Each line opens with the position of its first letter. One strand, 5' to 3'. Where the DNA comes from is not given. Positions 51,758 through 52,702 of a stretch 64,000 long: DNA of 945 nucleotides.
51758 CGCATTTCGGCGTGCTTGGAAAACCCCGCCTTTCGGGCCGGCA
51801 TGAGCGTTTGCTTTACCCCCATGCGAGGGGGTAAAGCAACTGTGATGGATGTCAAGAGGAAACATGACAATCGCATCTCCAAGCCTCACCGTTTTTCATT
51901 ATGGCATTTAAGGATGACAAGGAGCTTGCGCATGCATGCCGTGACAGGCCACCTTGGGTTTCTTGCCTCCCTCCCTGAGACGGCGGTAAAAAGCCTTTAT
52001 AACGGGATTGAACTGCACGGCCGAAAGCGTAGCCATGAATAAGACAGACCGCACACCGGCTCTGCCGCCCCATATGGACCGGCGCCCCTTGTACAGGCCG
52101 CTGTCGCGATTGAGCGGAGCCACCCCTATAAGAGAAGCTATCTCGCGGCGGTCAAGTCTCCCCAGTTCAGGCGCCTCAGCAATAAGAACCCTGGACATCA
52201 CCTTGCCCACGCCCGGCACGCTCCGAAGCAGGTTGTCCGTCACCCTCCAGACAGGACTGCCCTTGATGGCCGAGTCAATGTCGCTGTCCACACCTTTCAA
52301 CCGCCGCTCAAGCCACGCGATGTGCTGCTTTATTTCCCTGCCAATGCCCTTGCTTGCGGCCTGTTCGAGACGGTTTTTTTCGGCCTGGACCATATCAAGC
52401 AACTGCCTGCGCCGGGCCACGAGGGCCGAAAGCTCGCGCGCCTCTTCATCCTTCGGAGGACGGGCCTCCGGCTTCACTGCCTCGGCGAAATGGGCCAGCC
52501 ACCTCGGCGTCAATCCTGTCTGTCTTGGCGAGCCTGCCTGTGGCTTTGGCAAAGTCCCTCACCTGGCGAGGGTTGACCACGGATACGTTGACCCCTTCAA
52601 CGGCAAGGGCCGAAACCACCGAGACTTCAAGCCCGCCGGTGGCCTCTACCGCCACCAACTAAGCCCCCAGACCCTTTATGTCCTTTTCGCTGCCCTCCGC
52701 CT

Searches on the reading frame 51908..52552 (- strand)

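Call 52: search_protein_families(library=pfam, proteins=[window:51908-52552:-])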
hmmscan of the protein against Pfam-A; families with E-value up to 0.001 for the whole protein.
window:51908-52552:- (214 aa): 2 families
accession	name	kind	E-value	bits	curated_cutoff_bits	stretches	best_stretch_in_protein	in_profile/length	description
PF02371.22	Transposase_20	-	1.6e-17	64.1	21.3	1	107-190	2-87/87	Transposase IS116/IS110/IS902 family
PF01548.23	DEDD_Tnp_IS110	-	0.00036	20.8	29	1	18-65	101-149/155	Transposase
